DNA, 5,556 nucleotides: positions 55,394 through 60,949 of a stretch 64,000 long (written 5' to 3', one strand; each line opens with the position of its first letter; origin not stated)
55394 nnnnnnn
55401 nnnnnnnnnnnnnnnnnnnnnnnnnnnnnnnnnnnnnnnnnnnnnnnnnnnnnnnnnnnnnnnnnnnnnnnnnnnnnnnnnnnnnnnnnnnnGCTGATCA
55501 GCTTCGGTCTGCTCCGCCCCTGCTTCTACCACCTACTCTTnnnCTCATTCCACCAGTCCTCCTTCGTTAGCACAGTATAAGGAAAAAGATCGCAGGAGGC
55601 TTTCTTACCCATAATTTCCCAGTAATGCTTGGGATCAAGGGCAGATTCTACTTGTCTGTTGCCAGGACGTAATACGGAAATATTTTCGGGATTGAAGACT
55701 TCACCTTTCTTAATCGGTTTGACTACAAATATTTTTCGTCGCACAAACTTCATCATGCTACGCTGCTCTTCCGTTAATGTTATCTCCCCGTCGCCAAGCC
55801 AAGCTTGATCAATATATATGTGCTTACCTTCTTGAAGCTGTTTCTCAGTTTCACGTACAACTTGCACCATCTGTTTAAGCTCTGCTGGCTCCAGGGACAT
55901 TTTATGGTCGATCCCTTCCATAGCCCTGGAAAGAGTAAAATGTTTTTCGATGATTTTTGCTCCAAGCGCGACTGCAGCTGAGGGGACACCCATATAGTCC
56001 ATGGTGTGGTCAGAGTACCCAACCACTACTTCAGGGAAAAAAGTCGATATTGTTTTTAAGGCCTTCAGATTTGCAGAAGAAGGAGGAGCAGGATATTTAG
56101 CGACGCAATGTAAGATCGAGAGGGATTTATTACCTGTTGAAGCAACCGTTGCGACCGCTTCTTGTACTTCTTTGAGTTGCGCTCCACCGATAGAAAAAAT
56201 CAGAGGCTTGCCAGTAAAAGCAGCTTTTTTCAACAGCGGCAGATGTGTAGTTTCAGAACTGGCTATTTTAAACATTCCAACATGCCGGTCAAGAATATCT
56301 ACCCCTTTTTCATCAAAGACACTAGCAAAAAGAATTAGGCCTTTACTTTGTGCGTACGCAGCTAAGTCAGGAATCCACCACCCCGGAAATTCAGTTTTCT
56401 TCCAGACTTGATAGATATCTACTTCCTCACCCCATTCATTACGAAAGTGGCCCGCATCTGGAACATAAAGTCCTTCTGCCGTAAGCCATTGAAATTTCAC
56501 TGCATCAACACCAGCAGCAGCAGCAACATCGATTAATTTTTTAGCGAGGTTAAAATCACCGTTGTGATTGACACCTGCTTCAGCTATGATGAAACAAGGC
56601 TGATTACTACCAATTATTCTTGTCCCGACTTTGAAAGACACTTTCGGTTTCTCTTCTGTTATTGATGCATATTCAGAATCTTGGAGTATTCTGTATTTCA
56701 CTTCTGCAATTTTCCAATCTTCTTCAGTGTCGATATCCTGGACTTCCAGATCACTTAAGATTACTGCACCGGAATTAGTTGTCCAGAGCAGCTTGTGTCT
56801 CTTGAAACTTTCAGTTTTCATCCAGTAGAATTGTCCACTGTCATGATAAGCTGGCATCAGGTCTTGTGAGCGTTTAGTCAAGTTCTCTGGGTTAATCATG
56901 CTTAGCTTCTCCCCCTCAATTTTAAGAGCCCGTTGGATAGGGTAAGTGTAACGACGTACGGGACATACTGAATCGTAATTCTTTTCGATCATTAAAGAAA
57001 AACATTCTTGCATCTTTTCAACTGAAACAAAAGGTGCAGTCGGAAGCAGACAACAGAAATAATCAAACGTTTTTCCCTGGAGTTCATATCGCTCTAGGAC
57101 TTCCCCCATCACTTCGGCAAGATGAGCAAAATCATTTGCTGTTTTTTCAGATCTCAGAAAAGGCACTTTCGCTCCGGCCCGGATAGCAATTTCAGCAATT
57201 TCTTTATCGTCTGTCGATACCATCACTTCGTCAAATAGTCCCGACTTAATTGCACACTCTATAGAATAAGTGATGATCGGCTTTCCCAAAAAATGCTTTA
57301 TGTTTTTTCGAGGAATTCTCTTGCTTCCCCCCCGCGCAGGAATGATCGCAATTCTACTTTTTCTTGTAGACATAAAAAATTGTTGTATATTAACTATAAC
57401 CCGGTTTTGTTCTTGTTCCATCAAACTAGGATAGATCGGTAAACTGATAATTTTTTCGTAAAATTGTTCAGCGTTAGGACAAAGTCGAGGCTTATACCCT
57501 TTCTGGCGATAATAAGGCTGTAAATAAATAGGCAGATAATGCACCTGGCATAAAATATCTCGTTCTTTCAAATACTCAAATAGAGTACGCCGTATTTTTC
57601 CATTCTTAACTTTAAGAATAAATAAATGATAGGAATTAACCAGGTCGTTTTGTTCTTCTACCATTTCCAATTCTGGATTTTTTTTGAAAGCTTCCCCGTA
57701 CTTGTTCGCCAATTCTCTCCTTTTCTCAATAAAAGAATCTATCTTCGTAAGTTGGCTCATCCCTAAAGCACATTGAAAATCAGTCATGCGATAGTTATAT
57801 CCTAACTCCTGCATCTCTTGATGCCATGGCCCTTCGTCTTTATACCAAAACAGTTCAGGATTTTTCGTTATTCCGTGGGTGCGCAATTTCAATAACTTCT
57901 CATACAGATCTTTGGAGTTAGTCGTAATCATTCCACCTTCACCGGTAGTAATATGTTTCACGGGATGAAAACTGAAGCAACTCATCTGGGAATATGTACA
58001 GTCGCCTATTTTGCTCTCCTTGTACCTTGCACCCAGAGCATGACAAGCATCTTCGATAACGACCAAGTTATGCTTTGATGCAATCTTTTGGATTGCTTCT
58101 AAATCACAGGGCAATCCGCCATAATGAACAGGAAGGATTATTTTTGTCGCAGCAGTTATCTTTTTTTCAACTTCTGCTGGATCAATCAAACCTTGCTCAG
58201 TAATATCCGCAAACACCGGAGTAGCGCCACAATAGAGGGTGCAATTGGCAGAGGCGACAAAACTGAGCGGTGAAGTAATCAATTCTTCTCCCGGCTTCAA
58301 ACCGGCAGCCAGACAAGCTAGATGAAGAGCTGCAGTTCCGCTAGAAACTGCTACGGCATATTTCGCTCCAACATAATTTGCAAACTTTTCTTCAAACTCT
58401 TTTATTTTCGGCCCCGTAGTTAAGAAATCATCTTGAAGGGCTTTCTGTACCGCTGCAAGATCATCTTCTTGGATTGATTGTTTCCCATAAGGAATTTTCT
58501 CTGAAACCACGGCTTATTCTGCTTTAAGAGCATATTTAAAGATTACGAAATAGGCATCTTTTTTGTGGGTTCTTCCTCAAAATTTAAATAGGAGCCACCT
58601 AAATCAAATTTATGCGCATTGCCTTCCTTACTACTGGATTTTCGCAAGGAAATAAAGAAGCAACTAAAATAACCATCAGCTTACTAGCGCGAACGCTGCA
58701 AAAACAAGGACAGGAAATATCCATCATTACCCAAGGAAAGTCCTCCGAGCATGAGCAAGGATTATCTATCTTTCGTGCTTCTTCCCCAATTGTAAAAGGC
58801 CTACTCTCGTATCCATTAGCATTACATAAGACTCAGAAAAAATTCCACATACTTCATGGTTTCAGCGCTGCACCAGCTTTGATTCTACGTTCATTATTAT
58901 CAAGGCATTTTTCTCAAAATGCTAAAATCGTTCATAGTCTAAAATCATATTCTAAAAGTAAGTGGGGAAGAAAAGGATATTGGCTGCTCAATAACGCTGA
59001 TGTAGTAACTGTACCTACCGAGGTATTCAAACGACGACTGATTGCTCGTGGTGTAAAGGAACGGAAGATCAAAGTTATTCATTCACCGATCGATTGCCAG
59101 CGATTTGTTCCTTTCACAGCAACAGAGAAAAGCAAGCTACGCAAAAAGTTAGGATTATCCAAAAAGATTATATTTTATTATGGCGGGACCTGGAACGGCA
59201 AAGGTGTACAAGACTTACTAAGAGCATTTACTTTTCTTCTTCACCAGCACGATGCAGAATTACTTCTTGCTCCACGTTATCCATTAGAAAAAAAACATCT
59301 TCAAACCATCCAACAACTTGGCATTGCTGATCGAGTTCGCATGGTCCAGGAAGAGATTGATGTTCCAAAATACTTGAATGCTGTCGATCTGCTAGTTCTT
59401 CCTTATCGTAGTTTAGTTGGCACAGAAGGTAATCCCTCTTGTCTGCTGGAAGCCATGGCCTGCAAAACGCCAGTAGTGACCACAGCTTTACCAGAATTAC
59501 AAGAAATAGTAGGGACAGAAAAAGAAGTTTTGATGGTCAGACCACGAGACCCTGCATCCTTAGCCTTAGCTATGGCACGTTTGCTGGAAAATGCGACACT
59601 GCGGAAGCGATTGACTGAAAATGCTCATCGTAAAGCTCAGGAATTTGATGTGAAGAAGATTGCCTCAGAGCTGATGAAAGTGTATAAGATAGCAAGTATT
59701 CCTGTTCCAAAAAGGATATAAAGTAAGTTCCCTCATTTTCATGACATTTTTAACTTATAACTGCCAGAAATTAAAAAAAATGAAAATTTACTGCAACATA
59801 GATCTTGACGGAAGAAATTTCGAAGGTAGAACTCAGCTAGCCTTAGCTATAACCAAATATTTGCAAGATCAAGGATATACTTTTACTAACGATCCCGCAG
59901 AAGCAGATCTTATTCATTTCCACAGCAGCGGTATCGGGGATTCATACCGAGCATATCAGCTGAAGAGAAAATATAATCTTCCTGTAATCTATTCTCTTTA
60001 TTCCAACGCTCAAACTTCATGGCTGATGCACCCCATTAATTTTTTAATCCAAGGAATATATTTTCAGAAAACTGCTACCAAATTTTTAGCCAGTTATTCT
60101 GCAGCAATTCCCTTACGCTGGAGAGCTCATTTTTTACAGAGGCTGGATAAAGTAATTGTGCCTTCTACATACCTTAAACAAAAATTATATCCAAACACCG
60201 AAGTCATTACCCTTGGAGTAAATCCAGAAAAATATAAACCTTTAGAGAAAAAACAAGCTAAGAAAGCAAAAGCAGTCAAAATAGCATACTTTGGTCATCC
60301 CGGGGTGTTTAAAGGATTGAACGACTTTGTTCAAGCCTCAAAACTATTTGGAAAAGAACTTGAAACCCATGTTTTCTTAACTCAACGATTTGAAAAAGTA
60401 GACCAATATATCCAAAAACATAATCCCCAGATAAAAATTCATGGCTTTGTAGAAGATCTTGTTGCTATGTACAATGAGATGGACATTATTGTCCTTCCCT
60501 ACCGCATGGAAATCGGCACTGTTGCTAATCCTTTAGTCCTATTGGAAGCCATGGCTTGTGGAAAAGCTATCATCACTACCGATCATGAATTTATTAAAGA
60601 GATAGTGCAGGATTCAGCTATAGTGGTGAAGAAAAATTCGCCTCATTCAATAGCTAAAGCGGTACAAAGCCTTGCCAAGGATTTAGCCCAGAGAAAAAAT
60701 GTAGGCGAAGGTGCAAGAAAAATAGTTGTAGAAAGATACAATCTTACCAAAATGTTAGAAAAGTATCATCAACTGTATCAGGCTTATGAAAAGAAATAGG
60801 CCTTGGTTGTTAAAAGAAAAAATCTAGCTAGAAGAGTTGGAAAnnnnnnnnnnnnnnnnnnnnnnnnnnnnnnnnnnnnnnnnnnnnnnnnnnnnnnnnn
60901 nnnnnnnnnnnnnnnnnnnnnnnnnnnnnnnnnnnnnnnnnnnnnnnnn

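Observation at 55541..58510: Single 989-aa polypeptide fusing aminotransferase, CMP-nonulosonate synthetase and nonulosonate synthase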

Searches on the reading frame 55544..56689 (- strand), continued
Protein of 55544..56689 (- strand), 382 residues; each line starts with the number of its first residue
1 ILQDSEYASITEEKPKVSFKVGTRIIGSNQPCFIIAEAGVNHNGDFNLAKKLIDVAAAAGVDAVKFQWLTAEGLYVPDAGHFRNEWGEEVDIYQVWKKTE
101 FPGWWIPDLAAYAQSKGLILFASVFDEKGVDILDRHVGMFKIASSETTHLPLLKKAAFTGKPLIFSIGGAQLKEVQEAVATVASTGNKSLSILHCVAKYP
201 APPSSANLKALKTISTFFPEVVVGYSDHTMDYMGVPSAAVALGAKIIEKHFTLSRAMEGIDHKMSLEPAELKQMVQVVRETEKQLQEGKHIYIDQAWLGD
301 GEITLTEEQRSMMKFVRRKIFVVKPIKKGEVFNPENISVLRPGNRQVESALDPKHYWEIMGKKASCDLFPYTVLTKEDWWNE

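Call 27: find_encoding_contigs(protein=P0122, flank=8000, max_places=1)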
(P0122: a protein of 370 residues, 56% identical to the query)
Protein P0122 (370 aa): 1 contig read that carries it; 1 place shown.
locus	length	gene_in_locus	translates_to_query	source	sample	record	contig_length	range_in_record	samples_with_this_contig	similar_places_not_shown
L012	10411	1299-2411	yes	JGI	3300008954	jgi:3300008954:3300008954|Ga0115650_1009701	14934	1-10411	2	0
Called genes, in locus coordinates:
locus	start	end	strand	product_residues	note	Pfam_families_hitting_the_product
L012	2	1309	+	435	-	?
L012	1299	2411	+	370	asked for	PF03102:NeuB, PF08666:SAF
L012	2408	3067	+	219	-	PF00535:Glycos_transf_2, PF10111:Glyco_tranf_2_2, PF13641:Glyco_tranf_2_3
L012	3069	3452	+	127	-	PF25087:GMPPB_C (faint), PF00132:Hexapep, PF14602:Hexapep_2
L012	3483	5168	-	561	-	PF00355:Rieske, PF13483:Lactamase_B_3, PF12706:Lactamase_B_2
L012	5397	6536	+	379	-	-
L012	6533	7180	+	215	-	PF00117:GATase, PF01174:SNO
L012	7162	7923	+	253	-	PF00977:His_biosynth, PF01207:Dus (faint)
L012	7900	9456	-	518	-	PF02350:Epimerase_2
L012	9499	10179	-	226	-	PF16316:DUF4956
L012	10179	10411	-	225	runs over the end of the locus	PF09359:VTC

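Call 50: search_protein_families(library=ncbifam, proteins=[P0121, P0134, P0139, L011:2547-3545:+, L011:5926-6495:+], max_evalue=1e-12)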
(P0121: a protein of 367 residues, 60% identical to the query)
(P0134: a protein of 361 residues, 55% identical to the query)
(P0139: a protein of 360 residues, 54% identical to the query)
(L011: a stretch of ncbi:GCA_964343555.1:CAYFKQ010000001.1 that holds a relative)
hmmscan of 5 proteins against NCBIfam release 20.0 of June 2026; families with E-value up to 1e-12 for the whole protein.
P0121 (367 aa): 2 families
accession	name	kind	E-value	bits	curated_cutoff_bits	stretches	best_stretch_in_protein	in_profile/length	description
TIGR03569.1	NeuB_NnaB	equivalog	5.1e-93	311.7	399.65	1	17-355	1-323/329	N-acetylneuraminate synthase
TIGR03586.1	PseI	equivalog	5.8e-83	278.8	340.25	1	17-355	2-321/327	pseudaminic acid synthase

P0134 (361 aa): 2 families
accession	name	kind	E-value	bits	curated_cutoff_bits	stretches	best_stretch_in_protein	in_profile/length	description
TIGR03569.1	NeuB_NnaB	equivalog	3.1e-90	302.6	399.65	1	13-350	1-324/329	N-acetylneuraminate synthase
TIGR03586.1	PseI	equivalog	2.9e-79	266.6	340.25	1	13-350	2-322/327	pseudaminic acid synthase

P0139 (360 aa): 2 families
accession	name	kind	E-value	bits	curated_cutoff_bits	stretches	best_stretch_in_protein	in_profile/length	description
TIGR03569.1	NeuB_NnaB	equivalog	4.3e-90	302.1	399.65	1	16-350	1-325/329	N-acetylneuraminate synthase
TIGR03586.1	PseI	equivalog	1.9e-82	277.1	340.25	1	16-350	2-323/327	pseudaminic acid synthase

L011:2547-3545:+ (332 aa): 22 families
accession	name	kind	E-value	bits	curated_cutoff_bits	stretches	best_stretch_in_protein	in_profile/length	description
TIGR01179.1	galE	equivalog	2.2e-41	141.8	262.3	1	7-309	1-328/332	UDP-glucose 4-epimerase GalE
TIGR01181.1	dTDP_gluc_dehyt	equivalog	4e-40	137.9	365.1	1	7-309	1-314/321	dTDP-glucose 4,6-dehydratase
TIGR04180.1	EDH_00030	hypoth_equivalog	5.4e-39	134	475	1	8-292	1-295/297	NAD-dependent 4,6-dehydratase LegB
NF008872.0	PRK11908.1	equivalog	1e-28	100.4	294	1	6-313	2-342/349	bifunctional UDP-4-keto-pentose/UDP-xylose synthase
TIGR02197.1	heptose_epim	equivalog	1.8e-26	93.1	274.6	1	8-302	1-309/316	ADP-glyceromanno-heptose 6-epimerase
NF011728.1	PRK15181.1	equivalog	2e-26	92.8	760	1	41-304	67-335/348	Vi polysaccharide biosynthesis UDP-N-acetylglucosaminuronic acid C-4 epimerase TviC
NF005998.1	PRK08125.1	equivalog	4.3e-25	88.2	777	1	5-305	315-648/649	bifunctional UDP-4-amino-4-deoxy-L-arabinose formyltransferase/UDP-glucuronic acid oxidase ArnA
NF042423.1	oxyalk_red_Shew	equivalog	5.8e-23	81.5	580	1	6-252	9-258/331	2-alkyl-3-oxoalkanoate reductase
NF043036.1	ErythonDh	equivalog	3.8e-22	78.9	325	1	7-156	2-166/321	D-erythronate dehydrogenase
TIGR03466.1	HpnA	hypoth_equivalog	4.3e-22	78.4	367.65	1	7-259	2-254/327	hopanoid-associated sugar epimerase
NF007956.0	PRK10675.1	subfamily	5.5e-22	78.3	394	1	7-219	2-247/338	UDP-glucose 4-epimerase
NF042422.1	oxyalk_red_OleD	equivalog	9.4e-22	77.8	580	1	7-260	2-259/329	2-alkyl-3-oxoalkanoate reductase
NF047922.1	GDPFucSynFcl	equivalog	6.3e-21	75.1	500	1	5-303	2-298/308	GDP-L-fucose synthase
NF007582.0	PRK10217.1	equivalog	3.9e-19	69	698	1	7-235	3-255/355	dTDP-glucose 4,6-dehydratase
TIGR03589.1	PseB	equivalog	4.3e-19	68.6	407.75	1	5-173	4-172/324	UDP-N-acetylglucosamine 4,6-dehydratase (inverting)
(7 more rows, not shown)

L011:5926-6495:+ (189 aa): 1 family
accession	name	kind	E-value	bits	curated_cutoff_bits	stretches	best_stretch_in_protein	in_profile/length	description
TIGR03585.1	PseH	equivalog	8.1e-39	133.2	93.1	1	21-173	2-153/156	UDP-4-amino-4,6-dideoxy-N-acetyl-beta-L-altrosamine N-acetyltransferase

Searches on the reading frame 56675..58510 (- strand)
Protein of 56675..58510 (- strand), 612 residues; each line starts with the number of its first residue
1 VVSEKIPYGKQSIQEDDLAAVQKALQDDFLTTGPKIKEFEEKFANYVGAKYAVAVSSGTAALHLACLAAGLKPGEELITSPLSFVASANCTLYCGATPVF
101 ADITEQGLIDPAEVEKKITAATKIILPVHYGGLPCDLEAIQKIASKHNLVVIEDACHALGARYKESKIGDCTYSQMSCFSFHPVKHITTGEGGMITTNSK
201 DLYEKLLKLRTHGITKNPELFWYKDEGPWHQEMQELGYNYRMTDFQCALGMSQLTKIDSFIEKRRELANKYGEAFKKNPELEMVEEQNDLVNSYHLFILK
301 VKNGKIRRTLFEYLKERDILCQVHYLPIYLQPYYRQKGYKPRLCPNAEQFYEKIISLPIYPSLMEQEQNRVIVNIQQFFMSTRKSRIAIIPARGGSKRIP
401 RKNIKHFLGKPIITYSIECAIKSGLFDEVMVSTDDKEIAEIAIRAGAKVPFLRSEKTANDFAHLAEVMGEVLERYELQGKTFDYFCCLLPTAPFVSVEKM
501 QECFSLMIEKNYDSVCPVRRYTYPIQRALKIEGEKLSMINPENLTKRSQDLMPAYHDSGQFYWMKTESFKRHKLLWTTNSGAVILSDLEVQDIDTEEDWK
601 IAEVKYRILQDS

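Call 43: search_solved_structures(query=window:56675-58510:-, max_evalue=1e-10)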
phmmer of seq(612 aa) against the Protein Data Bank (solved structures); distinct sequences matched with E-value up to 1e-10: 61 (the best 60 are shown).
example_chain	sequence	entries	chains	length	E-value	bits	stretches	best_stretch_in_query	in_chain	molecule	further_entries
1mdo_A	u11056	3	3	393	1.3e-69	238.5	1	1-378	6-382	ArnB aminotransferase | UDP-4-amino-4-deoxy-L-arabinose--oxoglutarate aminotransferase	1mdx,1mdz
4oca_A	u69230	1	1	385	9.3e-69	235.7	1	1-377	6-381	UDP-4-amino-4-deoxy-L-arabinose--oxoglutarate aminotransferase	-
8sng_A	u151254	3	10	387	1.5e-67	231.7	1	3-377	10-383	UDP-4-amino-4-deoxy-L-arabinose--oxoglutarate aminotransferase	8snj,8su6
7b0m_AAA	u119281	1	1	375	1.1e-65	225.5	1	19-359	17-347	Sugar aminotransferase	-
2fn6_A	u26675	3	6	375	1.3e-64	222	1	6-372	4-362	AMINOTRANSFERASE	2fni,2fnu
7b0d_A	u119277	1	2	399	5.2e-62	213.4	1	11-381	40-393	Glutamine--scyllo-inositol transaminase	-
3uwc_A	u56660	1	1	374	1.8e-59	205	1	26-381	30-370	Nucleotide-sugar aminotransferase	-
3bn1_A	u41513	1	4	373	1.7e-57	198.5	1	31-378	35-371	Perosamine synthetase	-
3dr7_A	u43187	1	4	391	2e-57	198.2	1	31-378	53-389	Putative perosamine synthetase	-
4lc3_A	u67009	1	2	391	2.7e-57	197.8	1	6-377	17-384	Putative UDP-4-amino-4-deoxy-l-arabinose--oxoglutarate aminotransferase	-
3dr4_A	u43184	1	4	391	1.3e-56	195.5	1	31-378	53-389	Putative perosamine synthetase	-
9ftb_A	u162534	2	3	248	5.6e-55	190.1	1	386-605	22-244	NeuA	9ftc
6ewj_A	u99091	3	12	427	1.7e-51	178.6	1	4-375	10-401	Putative capsular polysaccharide biosynthesis protein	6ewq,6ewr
3frk_A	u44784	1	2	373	5.2e-49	170.5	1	28-376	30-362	QdtB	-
7l7x_AAA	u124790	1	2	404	5.8e-49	170.3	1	16-379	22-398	DegT/DnrJ/EryC1/StrS aminotransferase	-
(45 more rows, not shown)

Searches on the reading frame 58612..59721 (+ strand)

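Call 8: search_protein_families(library=pfam, proteins=[window:58612-59721:+], max_evalue=0.001)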
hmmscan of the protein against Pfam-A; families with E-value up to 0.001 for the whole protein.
window:58612-59721:+ (369 aa): 5 families
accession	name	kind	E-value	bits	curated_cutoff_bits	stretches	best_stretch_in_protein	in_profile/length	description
PF13692.12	Glyco_trans_1_4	-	1.5e-26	93.8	27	1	185-327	2-142/142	Glycosyl transferases group 1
PF00534.26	Glycos_transf_1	-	5.1e-25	88.4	26.4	1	174-339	3-170/172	Glycosyl transferases group 1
PF13439.12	Glyco_transf_4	-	6.5e-15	56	28.5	1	24-164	10-170/170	Glycosyltransferase Family 4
PF13579.12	Glyco_trans_4_4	-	2.8e-08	34.7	29.7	1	22-157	7-156/158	Glycosyl transferase 4-like domain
PF13524.12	Glyco_trans_1_2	-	1.9e-06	28.3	25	1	274-354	63-142/144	Glycosyl transferase-like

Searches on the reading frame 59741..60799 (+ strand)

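Call 8: search_protein_families(library=pfam, proteins=[window:59741-60799:+], max_evalue=0.001)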
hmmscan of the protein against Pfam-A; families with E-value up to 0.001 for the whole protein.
window:59741-60799:+ (352 aa): 4 families
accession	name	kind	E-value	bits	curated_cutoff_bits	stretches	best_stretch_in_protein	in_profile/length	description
PF13692.12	Glyco_trans_1_4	-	5.8e-20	72.4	27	1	182-314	5-142/142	Glycosyl transferases group 1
PF00534.26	Glycos_transf_1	-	9.5e-20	71.3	26.4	1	170-327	7-171/172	Glycosyl transferases group 1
PF13524.12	Glyco_trans_1_2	-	9.8e-07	29.3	25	1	230-342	28-142/144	Glycosyl transferase-like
PF13439.12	Glyco_transf_4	-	6.8e-06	26.7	28.5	1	54-162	72-168/170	Glycosyltransferase Family 4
